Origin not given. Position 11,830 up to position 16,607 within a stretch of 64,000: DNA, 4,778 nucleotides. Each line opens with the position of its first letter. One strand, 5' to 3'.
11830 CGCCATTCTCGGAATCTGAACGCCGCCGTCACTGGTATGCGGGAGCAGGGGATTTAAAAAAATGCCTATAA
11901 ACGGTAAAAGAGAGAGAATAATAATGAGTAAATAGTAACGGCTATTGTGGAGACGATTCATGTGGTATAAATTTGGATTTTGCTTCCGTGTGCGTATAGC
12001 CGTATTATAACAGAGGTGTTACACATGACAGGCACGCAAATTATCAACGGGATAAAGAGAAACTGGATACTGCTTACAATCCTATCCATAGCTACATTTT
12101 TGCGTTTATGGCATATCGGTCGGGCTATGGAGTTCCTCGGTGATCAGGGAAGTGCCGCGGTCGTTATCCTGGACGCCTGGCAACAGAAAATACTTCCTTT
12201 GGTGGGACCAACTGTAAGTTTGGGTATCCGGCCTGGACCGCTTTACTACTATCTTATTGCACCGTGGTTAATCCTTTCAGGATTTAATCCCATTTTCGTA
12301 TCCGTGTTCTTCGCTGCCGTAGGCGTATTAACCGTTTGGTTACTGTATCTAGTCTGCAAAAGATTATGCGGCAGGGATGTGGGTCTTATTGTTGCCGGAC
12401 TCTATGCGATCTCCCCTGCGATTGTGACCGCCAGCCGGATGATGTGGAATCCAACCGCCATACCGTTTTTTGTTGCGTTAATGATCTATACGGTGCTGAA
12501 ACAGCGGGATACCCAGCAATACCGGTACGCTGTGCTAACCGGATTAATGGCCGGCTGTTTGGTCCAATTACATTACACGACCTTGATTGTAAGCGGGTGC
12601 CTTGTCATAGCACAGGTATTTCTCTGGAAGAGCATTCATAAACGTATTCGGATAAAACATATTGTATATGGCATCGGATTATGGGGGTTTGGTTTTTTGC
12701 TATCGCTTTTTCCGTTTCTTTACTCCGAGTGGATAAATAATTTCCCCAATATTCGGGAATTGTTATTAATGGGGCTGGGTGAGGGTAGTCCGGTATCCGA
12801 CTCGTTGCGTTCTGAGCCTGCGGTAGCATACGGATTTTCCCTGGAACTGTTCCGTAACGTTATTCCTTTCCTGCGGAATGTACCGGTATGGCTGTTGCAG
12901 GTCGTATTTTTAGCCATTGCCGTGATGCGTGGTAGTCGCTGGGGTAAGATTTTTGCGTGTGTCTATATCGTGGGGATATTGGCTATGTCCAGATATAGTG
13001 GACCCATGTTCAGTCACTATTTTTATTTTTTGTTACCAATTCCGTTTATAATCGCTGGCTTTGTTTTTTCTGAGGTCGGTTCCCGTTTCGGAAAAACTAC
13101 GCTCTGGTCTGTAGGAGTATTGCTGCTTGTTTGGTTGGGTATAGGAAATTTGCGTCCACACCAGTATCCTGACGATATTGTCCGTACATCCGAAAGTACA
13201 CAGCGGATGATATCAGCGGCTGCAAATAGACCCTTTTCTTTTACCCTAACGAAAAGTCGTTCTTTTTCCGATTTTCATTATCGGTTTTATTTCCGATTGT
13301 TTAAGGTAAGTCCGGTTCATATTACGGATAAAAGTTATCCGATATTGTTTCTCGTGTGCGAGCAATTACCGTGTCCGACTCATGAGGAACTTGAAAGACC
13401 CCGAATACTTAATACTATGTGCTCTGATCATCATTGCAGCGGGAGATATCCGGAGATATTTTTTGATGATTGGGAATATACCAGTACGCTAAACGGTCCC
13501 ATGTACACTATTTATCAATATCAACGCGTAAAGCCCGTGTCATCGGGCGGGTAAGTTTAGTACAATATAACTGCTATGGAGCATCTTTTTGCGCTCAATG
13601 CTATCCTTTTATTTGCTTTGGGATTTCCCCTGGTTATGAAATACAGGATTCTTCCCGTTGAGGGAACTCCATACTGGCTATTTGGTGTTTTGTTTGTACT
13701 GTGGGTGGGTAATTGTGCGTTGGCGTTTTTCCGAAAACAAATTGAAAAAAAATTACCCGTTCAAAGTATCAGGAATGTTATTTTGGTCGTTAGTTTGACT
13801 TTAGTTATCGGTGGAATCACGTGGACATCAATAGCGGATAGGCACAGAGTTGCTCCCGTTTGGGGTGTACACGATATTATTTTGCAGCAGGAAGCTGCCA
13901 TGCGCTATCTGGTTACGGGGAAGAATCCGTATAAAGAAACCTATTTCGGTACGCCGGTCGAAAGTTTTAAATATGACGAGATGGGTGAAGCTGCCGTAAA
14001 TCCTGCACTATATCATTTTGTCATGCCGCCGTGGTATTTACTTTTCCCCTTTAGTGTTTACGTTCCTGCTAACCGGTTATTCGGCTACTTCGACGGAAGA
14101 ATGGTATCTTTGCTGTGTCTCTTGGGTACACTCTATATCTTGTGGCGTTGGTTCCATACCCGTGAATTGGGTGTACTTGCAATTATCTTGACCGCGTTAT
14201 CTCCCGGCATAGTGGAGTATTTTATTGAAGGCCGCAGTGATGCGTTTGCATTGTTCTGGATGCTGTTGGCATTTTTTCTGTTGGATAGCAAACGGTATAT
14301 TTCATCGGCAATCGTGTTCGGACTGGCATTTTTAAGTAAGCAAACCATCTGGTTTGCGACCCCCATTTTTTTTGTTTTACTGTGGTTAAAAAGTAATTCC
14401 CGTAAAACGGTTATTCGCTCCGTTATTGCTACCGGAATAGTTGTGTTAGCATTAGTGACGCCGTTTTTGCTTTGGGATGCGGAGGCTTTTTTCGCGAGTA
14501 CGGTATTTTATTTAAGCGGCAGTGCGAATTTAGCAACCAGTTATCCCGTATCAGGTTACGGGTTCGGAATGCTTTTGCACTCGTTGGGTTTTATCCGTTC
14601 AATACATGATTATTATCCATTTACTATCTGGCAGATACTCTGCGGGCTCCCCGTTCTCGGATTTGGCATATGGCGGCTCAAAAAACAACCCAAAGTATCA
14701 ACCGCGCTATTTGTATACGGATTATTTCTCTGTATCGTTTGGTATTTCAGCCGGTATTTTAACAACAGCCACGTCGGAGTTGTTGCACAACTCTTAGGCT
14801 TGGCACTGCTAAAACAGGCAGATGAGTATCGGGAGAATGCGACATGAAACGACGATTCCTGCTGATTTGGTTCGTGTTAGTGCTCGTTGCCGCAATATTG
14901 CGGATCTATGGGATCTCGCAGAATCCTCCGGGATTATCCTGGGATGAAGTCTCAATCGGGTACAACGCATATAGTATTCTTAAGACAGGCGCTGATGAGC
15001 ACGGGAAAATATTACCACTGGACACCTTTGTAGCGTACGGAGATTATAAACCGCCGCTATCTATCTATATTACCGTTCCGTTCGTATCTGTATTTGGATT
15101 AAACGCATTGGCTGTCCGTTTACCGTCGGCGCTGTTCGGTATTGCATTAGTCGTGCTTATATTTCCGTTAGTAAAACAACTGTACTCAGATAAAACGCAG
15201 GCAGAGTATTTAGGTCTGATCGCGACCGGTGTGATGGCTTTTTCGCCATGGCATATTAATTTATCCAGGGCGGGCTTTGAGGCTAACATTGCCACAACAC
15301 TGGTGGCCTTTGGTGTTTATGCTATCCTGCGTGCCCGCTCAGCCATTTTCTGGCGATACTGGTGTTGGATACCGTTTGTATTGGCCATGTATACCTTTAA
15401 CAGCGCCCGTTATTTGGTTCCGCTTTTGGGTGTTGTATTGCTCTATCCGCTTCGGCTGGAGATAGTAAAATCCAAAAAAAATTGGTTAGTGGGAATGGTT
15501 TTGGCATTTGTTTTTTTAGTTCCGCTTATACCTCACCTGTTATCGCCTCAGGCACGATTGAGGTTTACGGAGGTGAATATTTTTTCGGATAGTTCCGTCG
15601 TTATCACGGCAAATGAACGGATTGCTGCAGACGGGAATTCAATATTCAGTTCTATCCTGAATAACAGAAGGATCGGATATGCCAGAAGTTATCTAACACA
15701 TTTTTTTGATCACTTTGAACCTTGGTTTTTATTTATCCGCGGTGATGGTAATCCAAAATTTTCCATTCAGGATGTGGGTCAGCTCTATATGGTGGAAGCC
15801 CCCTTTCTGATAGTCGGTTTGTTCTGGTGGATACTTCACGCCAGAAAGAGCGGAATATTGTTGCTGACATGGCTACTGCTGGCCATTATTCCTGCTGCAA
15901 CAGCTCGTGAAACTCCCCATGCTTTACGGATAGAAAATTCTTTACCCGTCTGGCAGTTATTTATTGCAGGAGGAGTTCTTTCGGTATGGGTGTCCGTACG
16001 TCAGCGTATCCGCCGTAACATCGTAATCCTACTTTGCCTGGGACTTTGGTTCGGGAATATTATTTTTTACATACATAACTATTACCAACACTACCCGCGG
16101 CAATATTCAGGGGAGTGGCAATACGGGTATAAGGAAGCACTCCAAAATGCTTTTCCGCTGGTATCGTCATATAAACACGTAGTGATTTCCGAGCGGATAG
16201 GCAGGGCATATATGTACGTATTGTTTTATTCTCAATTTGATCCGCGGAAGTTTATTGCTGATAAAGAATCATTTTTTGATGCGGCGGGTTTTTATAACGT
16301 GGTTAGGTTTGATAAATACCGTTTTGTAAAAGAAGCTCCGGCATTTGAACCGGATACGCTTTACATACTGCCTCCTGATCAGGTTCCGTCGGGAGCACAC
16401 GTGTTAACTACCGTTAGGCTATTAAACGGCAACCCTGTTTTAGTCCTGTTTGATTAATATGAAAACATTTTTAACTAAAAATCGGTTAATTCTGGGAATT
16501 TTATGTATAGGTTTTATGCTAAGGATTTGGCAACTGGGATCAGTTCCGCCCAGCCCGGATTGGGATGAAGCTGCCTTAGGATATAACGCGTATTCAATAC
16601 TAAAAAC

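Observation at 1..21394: About a dozen paralogous GT-C membrane glycosyltransferases from at least three families packed into 21 kb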

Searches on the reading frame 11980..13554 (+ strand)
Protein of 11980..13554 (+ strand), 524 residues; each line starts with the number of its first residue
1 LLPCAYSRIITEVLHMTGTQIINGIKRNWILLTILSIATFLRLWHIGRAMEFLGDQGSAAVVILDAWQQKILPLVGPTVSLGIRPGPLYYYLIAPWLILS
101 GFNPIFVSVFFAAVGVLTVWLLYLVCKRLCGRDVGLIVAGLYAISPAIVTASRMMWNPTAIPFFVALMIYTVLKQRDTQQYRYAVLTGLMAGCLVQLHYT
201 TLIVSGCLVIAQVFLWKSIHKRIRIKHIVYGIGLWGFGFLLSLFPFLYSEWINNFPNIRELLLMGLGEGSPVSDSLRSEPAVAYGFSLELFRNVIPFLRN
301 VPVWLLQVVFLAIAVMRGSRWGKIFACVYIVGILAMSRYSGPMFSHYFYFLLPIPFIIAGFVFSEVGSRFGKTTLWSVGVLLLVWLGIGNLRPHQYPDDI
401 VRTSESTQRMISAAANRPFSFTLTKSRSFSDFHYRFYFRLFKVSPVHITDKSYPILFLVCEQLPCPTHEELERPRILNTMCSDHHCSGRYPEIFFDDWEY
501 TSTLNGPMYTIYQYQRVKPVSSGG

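Call 5: search_protein_families(library=pfam, proteins=[window:11980-13554:+], max_evalue=0.01)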
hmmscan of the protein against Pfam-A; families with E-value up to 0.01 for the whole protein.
window:11980-13554:+ (524 aa): 1 family
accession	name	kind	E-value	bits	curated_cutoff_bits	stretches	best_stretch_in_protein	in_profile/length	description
PF13231.12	PMT_2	-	2.9e-12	47.5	26.1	1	87-234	4-148/160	Dolichyl-phosphate-mannose-protein mannosyltransferase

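Call 15: search_protein_families(library=ncbifam, proteins=[window:11980-13554:+], max_evalue=0.01)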
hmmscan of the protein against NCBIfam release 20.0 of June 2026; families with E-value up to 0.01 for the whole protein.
window:11980-13554:+ (524 aa): 4 families
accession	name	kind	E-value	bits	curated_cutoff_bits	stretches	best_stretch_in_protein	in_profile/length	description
TIGR03663.1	TIGR03663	subfamily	1.7e-09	37.2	126.25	1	31-220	4-187/435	flippase activity-associated protein Agl23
TIGR00949.1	2A76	subfamily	6e-05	22.8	183.95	0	155-240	106-184/185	homoserine/threonine efflux transporter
NF047440.1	LA3751_2_3_fam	subfamily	0.0016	17.3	200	1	88-261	84-253/460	LA_3751/LA_3752 family putative glycosyltransferase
TIGR04154.1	archaeo_STT3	subfamily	0.0043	15.5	450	1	86-150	70-141/831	oligosaccharyl transferase, archaeosortase A system-associated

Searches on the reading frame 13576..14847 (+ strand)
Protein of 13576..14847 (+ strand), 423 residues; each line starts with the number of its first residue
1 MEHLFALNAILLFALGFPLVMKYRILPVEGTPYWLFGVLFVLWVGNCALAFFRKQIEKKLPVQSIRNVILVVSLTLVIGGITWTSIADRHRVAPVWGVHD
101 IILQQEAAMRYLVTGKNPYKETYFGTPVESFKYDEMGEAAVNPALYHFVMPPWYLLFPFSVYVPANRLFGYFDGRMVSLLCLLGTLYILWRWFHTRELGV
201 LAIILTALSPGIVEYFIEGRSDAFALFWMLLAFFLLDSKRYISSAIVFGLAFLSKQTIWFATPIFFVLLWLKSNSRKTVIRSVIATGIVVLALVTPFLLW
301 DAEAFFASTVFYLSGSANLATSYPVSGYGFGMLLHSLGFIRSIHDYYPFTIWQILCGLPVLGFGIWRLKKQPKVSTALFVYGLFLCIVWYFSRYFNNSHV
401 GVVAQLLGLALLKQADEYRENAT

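Call 5: search_protein_families(library=pfam, proteins=[window:13576-14847:+], max_evalue=0.01)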
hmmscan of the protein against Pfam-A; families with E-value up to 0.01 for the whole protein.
window:13576-14847:+ (423 aa): 3 families
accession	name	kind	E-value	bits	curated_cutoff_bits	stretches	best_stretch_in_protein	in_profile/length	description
PF09594.16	GT87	-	1.1e-10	42.1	25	1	177-386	29-233/237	Glycosyltransferase family 87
PF13231.12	PMT_2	-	5.6e-08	33.6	26.1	1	173-300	23-160/160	Dolichyl-phosphate-mannose-protein mannosyltransferase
PF05208.19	ALG3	-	0.0013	18.6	23.6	1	182-308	86-212/358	ALG3 protein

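Call 15: search_protein_families(library=ncbifam, proteins=[window:13576-14847:+], max_evalue=0.01)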
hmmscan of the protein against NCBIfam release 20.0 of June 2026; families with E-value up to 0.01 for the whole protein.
window:13576-14847:+ (423 aa): 1 family
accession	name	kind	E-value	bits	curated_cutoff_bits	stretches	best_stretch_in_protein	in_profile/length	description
NF046093.1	AZOBR_p60025_fam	subfamily_domain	1.1e-06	28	150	1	176-286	118-226/232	AZOBR_p60025 family cell surface glycopolymer formation protein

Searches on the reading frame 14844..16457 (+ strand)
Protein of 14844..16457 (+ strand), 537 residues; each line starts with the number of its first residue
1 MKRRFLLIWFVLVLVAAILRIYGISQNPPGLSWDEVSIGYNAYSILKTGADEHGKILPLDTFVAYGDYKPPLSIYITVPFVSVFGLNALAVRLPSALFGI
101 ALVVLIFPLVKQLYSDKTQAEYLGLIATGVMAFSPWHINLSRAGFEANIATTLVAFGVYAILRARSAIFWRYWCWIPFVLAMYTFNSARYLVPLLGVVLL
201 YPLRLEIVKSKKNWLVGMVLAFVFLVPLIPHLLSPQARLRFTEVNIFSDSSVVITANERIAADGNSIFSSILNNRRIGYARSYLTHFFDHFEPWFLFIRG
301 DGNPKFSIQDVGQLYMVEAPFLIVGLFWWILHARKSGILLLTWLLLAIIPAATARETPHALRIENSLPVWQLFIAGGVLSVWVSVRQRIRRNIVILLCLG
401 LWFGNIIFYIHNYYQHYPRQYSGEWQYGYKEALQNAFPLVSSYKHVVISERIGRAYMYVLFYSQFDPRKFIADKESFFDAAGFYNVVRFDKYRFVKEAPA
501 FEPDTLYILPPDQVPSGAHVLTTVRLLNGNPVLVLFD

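Call 5: search_protein_families(library=pfam, proteins=[window:14844-16457:+], max_evalue=0.01)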
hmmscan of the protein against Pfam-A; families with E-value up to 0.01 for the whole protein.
window:14844-16457:+ (537 aa): 2 families
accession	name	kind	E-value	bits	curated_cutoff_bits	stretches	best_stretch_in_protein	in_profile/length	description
PF13231.12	PMT_2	-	1e-10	42.5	26.1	1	69-229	2-158/160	Dolichyl-phosphate-mannose-protein mannosyltransferase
PF02366.24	PMT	-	1.3e-06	28.6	22.7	1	12-175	3-166/245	Dolichyl-phosphate-mannose-protein mannosyltransferase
